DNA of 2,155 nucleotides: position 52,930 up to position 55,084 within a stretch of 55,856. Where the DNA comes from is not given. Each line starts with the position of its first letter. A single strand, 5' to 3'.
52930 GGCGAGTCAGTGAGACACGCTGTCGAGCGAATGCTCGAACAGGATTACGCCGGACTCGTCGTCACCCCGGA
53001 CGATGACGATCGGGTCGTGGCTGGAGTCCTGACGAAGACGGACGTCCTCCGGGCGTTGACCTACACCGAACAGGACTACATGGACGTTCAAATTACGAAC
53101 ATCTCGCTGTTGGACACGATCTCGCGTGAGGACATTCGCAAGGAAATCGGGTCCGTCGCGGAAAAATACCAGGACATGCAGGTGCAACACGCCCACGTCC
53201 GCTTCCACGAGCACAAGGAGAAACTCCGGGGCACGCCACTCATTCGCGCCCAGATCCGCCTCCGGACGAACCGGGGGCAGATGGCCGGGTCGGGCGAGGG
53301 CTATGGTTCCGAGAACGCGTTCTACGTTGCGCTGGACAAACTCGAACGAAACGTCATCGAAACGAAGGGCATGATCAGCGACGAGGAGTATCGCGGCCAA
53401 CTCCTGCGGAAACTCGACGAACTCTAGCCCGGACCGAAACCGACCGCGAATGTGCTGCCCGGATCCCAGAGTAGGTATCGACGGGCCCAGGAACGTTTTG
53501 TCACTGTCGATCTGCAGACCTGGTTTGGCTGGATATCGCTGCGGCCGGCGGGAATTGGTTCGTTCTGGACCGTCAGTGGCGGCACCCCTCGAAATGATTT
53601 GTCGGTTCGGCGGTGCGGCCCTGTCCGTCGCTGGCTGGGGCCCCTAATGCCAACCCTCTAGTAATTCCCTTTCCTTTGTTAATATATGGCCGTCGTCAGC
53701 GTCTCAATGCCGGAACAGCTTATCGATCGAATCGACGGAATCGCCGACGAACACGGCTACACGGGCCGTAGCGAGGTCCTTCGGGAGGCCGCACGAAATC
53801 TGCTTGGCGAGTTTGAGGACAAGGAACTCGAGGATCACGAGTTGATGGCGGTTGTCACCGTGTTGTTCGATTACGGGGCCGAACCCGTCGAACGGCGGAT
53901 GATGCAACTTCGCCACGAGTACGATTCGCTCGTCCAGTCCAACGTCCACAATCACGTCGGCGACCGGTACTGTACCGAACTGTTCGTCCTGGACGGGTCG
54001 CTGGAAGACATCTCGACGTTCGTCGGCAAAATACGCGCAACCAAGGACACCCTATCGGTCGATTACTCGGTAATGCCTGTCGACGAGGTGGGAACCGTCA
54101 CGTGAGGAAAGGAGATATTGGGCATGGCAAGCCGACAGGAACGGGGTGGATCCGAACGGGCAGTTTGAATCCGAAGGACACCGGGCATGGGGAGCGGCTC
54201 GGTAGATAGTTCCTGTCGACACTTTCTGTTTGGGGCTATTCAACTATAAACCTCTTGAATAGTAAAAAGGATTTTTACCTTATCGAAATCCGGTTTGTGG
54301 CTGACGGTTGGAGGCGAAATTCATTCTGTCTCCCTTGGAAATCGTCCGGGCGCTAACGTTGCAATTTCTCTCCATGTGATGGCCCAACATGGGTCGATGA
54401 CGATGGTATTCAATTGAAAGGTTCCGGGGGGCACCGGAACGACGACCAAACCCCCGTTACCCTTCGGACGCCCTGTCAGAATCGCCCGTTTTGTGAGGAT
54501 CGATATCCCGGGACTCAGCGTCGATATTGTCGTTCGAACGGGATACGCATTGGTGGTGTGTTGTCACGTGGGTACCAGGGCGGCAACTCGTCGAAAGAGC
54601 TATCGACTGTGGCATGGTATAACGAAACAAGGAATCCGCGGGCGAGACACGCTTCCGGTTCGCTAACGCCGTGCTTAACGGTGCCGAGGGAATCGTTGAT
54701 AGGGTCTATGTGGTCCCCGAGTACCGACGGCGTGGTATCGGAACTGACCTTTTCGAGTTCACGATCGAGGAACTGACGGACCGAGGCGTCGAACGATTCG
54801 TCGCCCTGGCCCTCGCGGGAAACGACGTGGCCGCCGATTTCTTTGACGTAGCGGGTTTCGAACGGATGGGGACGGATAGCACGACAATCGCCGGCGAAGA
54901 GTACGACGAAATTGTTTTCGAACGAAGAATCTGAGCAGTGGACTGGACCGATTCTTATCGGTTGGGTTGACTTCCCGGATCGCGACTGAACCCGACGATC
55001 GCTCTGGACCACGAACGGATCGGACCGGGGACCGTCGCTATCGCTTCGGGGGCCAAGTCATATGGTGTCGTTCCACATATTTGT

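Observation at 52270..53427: CBS x4 - HPF/RaiA-like fusion: candidate nucleotide-gated ribosome hibernation factor in an archaeon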

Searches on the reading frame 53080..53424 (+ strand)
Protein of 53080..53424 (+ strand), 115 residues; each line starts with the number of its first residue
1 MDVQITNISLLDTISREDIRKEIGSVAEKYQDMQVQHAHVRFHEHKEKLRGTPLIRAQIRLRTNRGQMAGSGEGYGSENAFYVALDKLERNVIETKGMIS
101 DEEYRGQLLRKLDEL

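Call 3: search_protein_families(library=pfam, proteins=[window:53080-53424:+], max_evalue=10)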
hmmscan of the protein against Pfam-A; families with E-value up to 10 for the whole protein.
seq(115 aa): 3 families
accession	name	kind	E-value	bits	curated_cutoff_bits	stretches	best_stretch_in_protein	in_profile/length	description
PF02482.25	Ribosomal_S30AE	-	0.0011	20.1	23.7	1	16-97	15-85/88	Sigma 54 modulation protein / S30EA ribosomal protein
PF11215.13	DUF3010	-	0.027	15.3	25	1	59-92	67-99/137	Protein of unknown function (DUF3010)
PF08502.15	LeuA_dimer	-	0.071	13.5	24.9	1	19-88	7-70/131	LeuA allosteric (dimerisation) domain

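Call 4: search_protein_families(library=ncbifam, proteins=[window:53080-53424:+], max_evalue=10)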
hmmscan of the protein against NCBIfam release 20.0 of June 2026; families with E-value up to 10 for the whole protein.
seq(115 aa): 1 family
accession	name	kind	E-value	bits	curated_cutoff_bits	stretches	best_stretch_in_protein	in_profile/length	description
TIGR00741.1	yfiA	equivalog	0.048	14.1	40.9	1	16-97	17-93/102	ribosome hibernation-promoting factor, HPF/YfiA family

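Call 13: search_solved_structures(query=window:53080-53424:+, max_evalue=10, show_alignments=3)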
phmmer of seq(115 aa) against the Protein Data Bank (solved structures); distinct sequences matched with E-value up to 10: 2.
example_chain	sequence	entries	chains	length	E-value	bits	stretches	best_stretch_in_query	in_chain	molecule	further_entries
9l96_a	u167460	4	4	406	2.4e-17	66.5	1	3-96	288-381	CBS domain-containing protein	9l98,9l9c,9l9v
9sr9_H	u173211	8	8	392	6.7e-06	29.7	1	9-113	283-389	Dehydrogenase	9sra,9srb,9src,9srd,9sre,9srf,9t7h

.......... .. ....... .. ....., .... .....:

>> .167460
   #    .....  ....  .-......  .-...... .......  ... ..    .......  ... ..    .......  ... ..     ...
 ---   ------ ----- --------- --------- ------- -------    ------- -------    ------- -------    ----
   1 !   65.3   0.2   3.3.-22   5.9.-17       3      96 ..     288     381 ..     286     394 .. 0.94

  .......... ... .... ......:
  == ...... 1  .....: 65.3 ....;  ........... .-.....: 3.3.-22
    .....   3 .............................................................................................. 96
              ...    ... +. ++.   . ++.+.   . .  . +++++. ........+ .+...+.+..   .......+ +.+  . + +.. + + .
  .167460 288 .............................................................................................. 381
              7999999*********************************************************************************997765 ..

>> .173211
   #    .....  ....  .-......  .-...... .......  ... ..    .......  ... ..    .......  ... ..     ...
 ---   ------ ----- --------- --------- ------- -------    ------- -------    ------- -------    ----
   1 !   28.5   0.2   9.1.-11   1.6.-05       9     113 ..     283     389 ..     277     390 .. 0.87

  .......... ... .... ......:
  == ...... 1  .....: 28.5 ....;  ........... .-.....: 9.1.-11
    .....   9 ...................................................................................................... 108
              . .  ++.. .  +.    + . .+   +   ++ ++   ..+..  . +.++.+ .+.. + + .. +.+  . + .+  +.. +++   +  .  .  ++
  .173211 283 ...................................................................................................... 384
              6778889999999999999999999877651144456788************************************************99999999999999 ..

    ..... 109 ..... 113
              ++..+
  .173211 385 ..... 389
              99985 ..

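Call 38: search_protein_representatives(protein=window:53080-53424:+)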
Query: 115 residues. Proteins with E-value up to 0.001 (for the whole library): 79; up to 1e-10: 36; up to 1e-30: 5. The best 79 are listed.
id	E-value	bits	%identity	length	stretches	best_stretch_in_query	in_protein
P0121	7.7e-50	183.8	75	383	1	1-115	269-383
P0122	1.1e-48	180.1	74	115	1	1-115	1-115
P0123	5.2e-38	145.8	82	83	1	33-115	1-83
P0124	1.0e-35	138.4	59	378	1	1-115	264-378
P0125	2.6e-31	124.3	80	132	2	42-115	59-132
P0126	7.2e-27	110.0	56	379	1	2-100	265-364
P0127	4.5e-25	104.2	48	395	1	1-107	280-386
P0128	3.1e-23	98.3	75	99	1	51-115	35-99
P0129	1.5e-21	92.9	51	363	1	2-96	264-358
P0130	2.7e-21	92.1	49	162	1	1-97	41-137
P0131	4.7e-21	91.3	71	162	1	48-115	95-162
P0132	1.2e-20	90.0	44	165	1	6-103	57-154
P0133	4.8e-20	88.1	50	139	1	4-97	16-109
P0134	7.9e-20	87.4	80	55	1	61-115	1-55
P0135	4.3e-19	85.0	49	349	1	1-96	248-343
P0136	5.3e-18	81.5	48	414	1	2-96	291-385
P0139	1.2e-16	77.2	42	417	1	2-99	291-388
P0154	2.0e-11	60.4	37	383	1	2-113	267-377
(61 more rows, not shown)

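Call 43: search_solved_structures(query=A2, max_evalue=10, show_alignments=0)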
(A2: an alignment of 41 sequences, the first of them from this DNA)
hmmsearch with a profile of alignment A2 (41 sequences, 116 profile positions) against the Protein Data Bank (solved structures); distinct sequences matched with E-value up to 10: 23.
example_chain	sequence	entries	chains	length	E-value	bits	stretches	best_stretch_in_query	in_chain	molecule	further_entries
9l96_a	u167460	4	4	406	6.6e-35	122.4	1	2-114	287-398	CBS domain-containing protein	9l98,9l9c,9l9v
9sr9_H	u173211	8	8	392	2.3e-29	104.5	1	3-112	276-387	Dehydrogenase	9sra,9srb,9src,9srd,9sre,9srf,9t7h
5njt_x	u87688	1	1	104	0.0026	20.6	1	80-106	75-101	Ribosome hibernation promotion factor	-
8rd8_D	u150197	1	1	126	0.0083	18.9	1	2-106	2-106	30S ribosomal protein S30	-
4v8h_AX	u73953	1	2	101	0.025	17.4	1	2-106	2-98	Probable sigma(54) modulation protein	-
8uu4_w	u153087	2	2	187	0.03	17.1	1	81-107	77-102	Ribosome hibernation promoting factor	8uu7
6h4n_x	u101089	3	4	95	0.046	16.5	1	2-101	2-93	Ribosome hibernation promoting factor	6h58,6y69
2rql_A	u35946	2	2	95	0.055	16.3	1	2-101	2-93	Probable sigma-54 modulation protein | Ribosome hibernation promoting factor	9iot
1imu_A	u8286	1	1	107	0.064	16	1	60-111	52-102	HYPOTHETICAL PROTEIN HI0257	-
12dq_1y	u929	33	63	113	0.1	15.4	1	58-107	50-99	Ribosome-associated inhibitor A | Protein yfiA | Protein Y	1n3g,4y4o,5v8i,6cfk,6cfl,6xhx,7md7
4v8i_AY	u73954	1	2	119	0.11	15.2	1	58-107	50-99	Ribosome-associated inhibitor A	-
1l4s_A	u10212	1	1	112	0.12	15.2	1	58-107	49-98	Protein yfiA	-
6qbz_A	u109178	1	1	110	0.13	15.1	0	8-54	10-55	Ribosome hibernation promoting factor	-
5myj_A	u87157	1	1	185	0.13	15.1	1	6-104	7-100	Ribosome hibernation promotion factor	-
8g2z_2F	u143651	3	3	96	0.18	14.6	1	12-53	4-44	CFAP182B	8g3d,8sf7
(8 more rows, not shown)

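Call 51: predict_structure(alignment_id=A2)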
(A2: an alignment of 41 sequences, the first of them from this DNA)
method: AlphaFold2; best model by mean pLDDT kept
length: 115 residues; sequences in the alignment: 41
mean_pLDDT: 92.0   pTM: 0.77
mean pLDDT of the five models: 92.0, 91.9, 91.5, 90.7, 89.7
residues with pLDDT >= 90: 87; 70-90: 26; 50-70: 2; < 50: 0
segments of 3 or more residues with pLDDT < 50: none
pLDDT, mean of each block of 10 residues (from residue 1): 95 96 93 92 96 97 94 98 97 81 78 81
secondary structure, 60 per line:
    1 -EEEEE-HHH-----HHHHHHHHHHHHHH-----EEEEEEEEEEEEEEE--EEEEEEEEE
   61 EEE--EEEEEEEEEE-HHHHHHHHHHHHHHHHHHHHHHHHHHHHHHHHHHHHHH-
elements in order: E2-6 H16-29 E35-49 E52-63 E66-75 H77-114

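Call 53: list_cluster_members(proteins=[P0121, P0124, P0126, P0127, P0129, P0135, P0136, P0139, P0200, P0154])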
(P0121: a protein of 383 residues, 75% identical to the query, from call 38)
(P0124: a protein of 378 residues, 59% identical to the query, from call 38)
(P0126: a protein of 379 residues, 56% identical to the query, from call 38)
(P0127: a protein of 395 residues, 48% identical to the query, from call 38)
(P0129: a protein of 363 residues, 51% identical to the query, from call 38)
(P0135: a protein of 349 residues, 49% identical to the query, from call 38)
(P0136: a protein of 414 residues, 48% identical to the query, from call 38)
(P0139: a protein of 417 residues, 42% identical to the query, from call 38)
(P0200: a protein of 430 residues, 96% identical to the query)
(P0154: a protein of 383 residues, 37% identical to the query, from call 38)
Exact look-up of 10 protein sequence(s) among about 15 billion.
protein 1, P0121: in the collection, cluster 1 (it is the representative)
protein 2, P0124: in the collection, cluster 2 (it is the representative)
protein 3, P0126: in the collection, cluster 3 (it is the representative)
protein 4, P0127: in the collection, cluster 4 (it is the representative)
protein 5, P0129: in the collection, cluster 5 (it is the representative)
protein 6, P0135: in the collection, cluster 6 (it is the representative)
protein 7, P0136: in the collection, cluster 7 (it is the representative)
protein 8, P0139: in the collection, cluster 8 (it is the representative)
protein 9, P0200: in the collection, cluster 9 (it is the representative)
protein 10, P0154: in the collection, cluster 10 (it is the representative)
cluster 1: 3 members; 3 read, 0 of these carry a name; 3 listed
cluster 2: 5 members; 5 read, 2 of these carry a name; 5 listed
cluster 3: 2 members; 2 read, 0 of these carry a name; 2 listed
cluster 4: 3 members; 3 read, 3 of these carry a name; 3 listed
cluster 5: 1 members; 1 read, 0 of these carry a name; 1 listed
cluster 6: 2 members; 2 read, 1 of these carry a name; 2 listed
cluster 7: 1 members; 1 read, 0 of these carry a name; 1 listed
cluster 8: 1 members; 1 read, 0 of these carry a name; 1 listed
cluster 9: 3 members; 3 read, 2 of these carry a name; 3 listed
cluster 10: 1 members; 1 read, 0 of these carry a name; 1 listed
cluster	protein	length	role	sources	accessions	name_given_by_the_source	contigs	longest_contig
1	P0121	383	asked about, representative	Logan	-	-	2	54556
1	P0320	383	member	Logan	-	-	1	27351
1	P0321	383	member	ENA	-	-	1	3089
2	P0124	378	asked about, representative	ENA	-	-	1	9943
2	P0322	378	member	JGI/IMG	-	CBS domain-containing protein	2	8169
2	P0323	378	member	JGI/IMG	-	predicted transcriptional regulator/ribosome-associated translation inhibitor RaiA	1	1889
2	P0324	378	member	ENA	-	-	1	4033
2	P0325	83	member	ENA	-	-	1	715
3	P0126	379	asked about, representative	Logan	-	-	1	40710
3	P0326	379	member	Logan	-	-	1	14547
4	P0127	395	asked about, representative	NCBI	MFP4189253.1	MAG: CBS domain-containing protein [Halobacteriales archaeon]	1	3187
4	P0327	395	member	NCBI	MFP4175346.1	MAG: CBS domain-containing protein [Halobacteriales archaeon]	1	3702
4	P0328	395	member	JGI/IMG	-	CBS domain-containing protein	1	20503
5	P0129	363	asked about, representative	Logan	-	-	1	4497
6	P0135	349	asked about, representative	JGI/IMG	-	predicted transcriptional regulator/ribosome-associated translation inhibitor RaiA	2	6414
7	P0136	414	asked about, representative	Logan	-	-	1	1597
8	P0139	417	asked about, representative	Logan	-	-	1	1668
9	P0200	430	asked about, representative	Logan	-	-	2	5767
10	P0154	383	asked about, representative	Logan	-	-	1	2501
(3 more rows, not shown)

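Call 56: fold_search(model_id=the predicted structure, library=pdb)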
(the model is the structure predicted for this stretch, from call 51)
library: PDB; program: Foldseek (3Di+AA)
matches with E <= 10: 906; with E <= 0.001: 27
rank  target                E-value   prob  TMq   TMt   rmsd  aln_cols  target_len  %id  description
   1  5mmj_y                5.3e-06  1.00  0.65  0.65   3.6       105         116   20  Structure of the small subunit of the chloroplast ribosome (released 2017-01-11)
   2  6eri_BV               6.7e-06  1.00  0.65  0.70   3.6       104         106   17  Structure of the chloroplast ribosome with chl-RRF and hibernation-promoting factor (released 2018-04-18)
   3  4v8i_AY               4.9e-05  1.00  0.57  0.66   3.2        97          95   14  Crystal structure of YfiA bound to the 70S ribosome. (released 2014-07-09)
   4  6h4n_x                5.5e-05  1.00  0.66  0.78   3.2       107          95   18  Structure of a hibernating 100S ribosome reveals an inactive conformation of the ribosomal protein S1 - 70S Hibernatin (released 2018-09-05)
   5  8rd8_D                5.9e-05  1.00  0.66  0.72   3.2       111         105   16  Cryo-EM structure of P. urativorans 70S ribosome in complex with hibernation factors Balon and RaiA (structure 1). (released 2024-02-21)
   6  8whx_w                6.2e-05  1.00  0.58  0.53   3.6        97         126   25  Cryo- EM structure of Mycobacterium smegmatis 70S ribosome and RafH. (released 2024-02-28)
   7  4hei_A                7.5e-05  1.00  0.56  0.67   3.5       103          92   18  2A X-RAY STRUCTURE OF HPF from VIBRIO CHOLERAE (released 2012-10-24)
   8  4y4o_2y               9.0e-05  1.00  0.56  0.65   3.2        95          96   15  Crystal structure of the Thermus thermophilus 70S ribosome with rRNA modifications and bound to protein Y (YfiA) at 2 (released 2015-03-18)
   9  8uu4_w                1.2e-04  1.00  0.68  0.75   3.0       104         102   15  Cryo-EM structure of the Listeria innocua 70S ribosome in complex with HPF (structure I-A) (released 2024-02-28)
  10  4y4o_1y               1.2e-04  1.00  0.56  0.64   3.6       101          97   16  Crystal structure of the Thermus thermophilus 70S ribosome with rRNA modifications and bound to protein Y (YfiA) at 2 (released 2015-03-18)
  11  28lu_y                1.6e-04  1.00  0.64  0.52   6.8       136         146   10  Structure of the Chlamydomonas reinhardtii chlororibosome with factor pY (released 2026-04-01)
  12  5zep_x                1.6e-04  1.00  0.57  0.63   3.6       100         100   15  M. smegmatis hibernating state 70S ribosome structure (released 2018-09-26)
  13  2rql_MODEL_1_A        1.7e-04  1.00  0.57  0.67   3.8       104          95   22  Solution structure of the E. coli ribosome hibernation promoting factor HPF (released 2010-02-02)
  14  8uu7_w                1.7e-04  1.00  0.56  0.63   3.5       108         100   11  Cryo-EM structure of the Listeria innocua 70S ribosome in complex with HflXr, HPF, and E-site tRNA (structure II-B) (released 2024-02-28)
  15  8wi7_w                1.8e-04  1.00  0.61  0.29   3.5       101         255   24  Cryo- EM structure of Mycobacterium smegmatis 70S ribosome, bS1 and RafH. (released 2024-02-28)
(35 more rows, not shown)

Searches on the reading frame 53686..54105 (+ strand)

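Call 28: search_protein_families(library=pfam, proteins=[window:53686-54105:+], max_evalue=0.001)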
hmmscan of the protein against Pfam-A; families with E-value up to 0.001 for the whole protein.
window:53686-54105:+ (139 aa): 2 families
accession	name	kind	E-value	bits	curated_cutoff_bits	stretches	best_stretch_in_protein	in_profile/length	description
PF08753.17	NikR_C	-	5.7e-18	65.4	22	1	54-129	1-76/77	NikR C terminal nickel binding domain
PF01402.27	RHH_1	-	1.4e-07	31.7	20.5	1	4-41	2-38/39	Ribbon-helix-helix protein, copG family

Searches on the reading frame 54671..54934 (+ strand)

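Call 28: search_protein_families(library=pfam, proteins=[window:54671-54934:+], max_evalue=0.001)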
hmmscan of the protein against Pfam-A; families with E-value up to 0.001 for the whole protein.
window:54671-54934:+ (87 aa): 4 families
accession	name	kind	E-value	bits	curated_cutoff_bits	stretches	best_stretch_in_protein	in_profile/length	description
PF00583.31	Acetyltransf_1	-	2.5e-09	37.9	20.7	1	6-63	59-116/116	Acetyltransferase (GNAT) family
PF13508.13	Acetyltransf_7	-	5.9e-08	33.4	27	1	7-64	30-83/84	Acetyltransferase (GNAT) domain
PF13673.13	Acetyltransf_10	-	1.6e-06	28.6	23.6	1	8-68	53-112/128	Acetyltransferase (GNAT) domain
PF08445.16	FR47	-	2.5e-05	24.6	22.1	1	6-66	21-80/86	FR47-like protein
